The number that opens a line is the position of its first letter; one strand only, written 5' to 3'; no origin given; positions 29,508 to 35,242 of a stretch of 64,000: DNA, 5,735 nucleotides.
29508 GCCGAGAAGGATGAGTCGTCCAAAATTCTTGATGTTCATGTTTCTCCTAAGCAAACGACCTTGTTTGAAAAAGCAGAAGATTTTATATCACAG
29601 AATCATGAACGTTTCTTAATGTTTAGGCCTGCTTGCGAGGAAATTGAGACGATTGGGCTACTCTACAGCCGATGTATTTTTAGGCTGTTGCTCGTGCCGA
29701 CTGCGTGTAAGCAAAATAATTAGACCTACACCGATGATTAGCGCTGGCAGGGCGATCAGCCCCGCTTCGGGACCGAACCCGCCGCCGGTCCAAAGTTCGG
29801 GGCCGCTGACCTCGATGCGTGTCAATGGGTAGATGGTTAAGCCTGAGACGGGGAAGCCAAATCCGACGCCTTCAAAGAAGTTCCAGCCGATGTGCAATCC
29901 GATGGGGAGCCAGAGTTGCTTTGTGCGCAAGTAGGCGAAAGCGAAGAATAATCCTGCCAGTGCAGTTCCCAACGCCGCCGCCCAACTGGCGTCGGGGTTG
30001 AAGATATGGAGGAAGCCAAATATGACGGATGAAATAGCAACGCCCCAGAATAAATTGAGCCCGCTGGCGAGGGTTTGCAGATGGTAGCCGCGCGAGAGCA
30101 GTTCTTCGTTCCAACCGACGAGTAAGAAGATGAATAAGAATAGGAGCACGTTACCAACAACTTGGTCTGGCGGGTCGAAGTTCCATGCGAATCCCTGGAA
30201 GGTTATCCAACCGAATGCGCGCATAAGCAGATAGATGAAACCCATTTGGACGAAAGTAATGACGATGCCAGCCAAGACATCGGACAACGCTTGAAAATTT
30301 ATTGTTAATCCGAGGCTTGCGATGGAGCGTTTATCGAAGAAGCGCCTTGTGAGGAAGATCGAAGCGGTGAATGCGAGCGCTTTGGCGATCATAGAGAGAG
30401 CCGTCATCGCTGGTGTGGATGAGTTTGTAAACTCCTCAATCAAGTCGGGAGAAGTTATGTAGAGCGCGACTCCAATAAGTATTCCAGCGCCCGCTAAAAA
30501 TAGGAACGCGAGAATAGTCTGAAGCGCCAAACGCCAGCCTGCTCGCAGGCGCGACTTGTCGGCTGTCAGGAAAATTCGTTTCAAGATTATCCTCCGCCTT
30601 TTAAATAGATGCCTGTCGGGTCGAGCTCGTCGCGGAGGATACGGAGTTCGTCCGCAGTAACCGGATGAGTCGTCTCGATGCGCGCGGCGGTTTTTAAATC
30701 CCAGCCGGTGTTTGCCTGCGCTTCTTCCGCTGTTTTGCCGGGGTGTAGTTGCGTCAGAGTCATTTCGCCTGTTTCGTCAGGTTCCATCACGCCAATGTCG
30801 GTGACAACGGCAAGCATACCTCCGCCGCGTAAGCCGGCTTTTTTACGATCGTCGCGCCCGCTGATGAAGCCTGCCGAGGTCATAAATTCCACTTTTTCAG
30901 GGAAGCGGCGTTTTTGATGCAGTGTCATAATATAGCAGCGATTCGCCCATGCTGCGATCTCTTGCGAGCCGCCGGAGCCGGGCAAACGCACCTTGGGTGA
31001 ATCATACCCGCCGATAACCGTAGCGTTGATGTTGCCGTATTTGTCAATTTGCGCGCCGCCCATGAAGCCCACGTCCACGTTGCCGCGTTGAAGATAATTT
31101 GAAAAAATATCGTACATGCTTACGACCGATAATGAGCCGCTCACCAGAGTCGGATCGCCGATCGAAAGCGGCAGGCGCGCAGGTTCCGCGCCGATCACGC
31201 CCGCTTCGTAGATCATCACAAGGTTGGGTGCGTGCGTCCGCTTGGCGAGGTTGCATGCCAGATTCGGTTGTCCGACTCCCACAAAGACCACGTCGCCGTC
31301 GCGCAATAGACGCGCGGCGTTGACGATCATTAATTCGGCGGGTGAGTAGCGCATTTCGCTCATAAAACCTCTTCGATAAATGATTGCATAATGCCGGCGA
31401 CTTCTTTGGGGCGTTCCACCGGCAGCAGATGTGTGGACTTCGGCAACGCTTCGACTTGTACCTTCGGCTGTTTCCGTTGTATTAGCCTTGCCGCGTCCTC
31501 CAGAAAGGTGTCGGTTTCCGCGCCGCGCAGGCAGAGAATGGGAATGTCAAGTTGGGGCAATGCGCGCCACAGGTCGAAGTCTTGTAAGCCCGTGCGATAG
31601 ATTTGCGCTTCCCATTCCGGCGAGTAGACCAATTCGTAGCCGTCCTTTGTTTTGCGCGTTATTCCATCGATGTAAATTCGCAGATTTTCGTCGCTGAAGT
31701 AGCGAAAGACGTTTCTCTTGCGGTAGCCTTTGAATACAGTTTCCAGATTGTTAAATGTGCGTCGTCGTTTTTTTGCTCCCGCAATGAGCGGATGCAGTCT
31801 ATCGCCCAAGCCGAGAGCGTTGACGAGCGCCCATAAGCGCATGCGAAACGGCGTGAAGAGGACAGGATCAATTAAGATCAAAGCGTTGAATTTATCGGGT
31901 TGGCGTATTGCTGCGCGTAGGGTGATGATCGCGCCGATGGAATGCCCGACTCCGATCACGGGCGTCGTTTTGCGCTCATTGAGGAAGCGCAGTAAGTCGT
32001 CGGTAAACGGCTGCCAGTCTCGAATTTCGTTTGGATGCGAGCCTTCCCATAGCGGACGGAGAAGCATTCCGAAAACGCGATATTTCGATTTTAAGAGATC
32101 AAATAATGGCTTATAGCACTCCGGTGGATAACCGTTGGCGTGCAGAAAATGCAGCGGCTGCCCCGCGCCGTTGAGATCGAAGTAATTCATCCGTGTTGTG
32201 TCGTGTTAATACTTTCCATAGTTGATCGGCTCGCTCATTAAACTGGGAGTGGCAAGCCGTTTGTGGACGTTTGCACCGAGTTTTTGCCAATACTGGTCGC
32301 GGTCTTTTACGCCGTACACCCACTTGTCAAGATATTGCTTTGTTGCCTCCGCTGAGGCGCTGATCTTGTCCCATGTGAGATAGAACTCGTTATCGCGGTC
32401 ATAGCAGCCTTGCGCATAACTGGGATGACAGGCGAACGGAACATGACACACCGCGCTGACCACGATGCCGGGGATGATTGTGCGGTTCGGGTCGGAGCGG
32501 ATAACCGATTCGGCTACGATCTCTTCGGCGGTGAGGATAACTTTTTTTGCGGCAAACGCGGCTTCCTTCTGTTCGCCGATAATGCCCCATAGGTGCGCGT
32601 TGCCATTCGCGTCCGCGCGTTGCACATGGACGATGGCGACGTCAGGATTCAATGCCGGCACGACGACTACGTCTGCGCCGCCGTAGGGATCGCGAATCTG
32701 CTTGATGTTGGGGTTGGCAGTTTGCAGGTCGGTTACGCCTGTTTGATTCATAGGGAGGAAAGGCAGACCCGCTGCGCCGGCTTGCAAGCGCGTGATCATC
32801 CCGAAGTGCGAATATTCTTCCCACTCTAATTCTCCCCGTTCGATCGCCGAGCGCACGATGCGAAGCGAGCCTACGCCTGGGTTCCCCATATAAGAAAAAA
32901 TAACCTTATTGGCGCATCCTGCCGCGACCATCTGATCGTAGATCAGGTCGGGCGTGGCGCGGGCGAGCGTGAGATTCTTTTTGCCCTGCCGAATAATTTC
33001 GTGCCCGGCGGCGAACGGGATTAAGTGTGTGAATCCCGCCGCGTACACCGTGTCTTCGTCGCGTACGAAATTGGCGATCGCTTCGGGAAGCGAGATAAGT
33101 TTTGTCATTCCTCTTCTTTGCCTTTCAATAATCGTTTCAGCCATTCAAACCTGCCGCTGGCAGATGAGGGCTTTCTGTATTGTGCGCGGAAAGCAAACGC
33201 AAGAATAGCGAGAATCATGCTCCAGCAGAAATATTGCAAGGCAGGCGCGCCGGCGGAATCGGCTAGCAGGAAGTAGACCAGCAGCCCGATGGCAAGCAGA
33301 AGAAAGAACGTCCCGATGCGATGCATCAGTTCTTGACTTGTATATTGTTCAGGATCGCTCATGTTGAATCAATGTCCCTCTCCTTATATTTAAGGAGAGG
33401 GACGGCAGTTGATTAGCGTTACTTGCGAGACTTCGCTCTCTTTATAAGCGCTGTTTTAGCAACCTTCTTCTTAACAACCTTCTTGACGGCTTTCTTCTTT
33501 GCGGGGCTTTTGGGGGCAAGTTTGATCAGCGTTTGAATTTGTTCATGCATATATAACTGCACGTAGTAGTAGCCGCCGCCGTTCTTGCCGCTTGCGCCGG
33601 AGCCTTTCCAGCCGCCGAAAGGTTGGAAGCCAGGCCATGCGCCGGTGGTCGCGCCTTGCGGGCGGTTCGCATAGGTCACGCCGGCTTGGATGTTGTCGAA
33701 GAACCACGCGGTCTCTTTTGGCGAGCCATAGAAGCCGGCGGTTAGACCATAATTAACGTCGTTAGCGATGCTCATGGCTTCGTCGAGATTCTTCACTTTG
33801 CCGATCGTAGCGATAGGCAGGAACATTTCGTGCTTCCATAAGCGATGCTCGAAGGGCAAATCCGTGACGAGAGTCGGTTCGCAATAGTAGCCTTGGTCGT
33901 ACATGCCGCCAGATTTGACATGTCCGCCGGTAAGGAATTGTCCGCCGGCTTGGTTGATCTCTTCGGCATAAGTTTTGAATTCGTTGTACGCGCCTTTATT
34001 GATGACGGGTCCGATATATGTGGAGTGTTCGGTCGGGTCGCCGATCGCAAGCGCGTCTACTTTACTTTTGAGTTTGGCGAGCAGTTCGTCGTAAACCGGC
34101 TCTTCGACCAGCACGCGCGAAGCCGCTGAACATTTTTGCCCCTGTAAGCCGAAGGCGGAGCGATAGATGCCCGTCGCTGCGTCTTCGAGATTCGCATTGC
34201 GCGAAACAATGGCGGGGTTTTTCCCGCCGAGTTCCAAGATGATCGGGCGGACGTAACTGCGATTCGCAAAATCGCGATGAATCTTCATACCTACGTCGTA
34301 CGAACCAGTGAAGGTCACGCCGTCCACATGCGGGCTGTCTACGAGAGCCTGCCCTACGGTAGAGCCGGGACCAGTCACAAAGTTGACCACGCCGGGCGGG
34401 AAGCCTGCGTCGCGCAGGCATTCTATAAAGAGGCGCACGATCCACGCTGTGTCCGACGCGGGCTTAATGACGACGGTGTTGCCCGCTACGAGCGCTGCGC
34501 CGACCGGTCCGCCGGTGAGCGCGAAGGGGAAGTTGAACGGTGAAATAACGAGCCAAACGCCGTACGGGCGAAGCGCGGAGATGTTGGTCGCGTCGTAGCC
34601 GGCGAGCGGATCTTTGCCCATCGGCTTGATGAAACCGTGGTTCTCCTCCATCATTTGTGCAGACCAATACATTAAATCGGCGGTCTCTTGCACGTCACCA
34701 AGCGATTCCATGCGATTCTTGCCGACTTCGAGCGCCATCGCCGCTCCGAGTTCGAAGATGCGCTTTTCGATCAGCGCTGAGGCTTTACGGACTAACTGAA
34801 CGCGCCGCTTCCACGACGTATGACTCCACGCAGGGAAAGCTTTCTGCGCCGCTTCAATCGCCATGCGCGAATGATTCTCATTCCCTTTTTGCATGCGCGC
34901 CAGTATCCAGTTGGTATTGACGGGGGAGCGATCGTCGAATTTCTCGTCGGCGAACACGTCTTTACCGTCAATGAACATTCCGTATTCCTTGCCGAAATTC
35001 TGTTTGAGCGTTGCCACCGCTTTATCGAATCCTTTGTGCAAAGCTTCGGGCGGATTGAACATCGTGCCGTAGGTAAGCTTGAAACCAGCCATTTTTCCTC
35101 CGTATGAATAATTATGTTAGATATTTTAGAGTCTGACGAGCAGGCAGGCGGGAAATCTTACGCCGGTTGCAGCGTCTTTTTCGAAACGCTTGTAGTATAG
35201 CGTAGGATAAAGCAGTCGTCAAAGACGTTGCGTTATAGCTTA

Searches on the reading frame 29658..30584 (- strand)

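Call 57: search_protein_families(library=pfam, proteins=[window:29658-30584:-], max_evalue=0.00001)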
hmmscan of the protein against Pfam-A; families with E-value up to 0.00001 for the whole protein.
window:29658-30584:- (308 aa): 1 family
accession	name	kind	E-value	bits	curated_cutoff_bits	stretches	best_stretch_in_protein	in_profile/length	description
PF02517.21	Rce1-like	-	2.6e-20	72.9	22.4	1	145-237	4-93/93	Type II CAAX prenyl endopeptidase Rce1-like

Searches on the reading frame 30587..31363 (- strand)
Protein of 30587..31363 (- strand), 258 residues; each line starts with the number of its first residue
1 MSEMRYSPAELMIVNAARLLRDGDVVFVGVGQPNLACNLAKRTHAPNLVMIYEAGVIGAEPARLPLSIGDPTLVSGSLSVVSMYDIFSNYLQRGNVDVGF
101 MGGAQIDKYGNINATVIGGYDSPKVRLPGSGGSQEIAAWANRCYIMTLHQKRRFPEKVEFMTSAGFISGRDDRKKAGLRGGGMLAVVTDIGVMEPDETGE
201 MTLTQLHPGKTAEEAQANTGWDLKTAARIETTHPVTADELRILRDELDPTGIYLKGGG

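Call 57: search_protein_families(library=pfam, proteins=[window:30587-31363:-], max_evalue=0.00001)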
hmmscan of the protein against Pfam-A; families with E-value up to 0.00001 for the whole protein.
window:30587-31363:- (258 aa): 1 family
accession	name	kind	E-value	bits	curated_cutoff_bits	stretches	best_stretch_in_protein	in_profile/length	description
PF01144.29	CoA_trans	-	2.1e-32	112.7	23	1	12-214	4-213/217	Coenzyme A transferase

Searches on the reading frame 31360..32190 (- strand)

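Call 57: search_protein_families(library=pfam, proteins=[window:31360-32190:-], max_evalue=0.00001)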
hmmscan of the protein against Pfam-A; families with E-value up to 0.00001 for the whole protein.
window:31360-32190:- (276 aa): 3 families
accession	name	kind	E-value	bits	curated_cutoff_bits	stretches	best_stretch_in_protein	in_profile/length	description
PF12697.13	Abhydrolase_6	-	6.2e-19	70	26.3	1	15-265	3-215/217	Alpha/beta hydrolase family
PF12146.15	Hydrolase_4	-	7.8e-09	35.6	27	1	53-138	49-139/239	Serine aminopeptidase, S33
PF00561.26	Abhydrolase_1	-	1.2e-08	35.4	25.8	1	29-261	19-245/245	alpha/beta hydrolase fold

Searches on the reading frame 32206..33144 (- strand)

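Call 57: search_protein_families(library=pfam, proteins=[window:32206-33144:-], max_evalue=0.00001)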
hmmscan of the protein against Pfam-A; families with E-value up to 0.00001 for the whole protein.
window:32206-33144:- (312 aa): 1 family
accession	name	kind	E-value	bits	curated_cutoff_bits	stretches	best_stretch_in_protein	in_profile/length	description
PF01144.29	CoA_trans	-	3.1e-30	105.6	23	1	19-232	4-214/217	Coenzyme A transferase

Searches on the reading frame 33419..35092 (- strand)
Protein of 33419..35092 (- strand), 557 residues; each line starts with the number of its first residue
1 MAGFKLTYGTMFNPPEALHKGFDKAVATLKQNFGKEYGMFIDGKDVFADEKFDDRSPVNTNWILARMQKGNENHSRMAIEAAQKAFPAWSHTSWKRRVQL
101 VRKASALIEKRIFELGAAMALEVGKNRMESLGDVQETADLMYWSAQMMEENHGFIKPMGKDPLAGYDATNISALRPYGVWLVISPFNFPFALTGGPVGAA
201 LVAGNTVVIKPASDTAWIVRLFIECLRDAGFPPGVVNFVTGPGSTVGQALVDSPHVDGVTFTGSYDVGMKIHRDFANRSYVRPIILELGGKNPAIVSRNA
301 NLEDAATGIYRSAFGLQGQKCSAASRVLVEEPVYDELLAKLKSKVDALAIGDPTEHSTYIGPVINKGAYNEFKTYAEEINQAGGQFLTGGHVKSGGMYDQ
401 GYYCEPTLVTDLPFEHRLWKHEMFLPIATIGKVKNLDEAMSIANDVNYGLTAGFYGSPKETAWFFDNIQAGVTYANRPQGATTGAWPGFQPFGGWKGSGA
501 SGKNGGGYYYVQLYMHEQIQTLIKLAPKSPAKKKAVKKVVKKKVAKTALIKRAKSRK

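Call 57: search_protein_families(library=pfam, proteins=[window:33419-35092:-], max_evalue=0.00001)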
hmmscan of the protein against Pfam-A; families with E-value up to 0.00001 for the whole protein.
window:33419-35092:- (557 aa): 1 family
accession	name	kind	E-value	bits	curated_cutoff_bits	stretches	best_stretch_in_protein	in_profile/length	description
PF00171.27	Aldedh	-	1.4e-133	446.3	23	1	50-515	7-456/461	Aldehyde dehydrogenase family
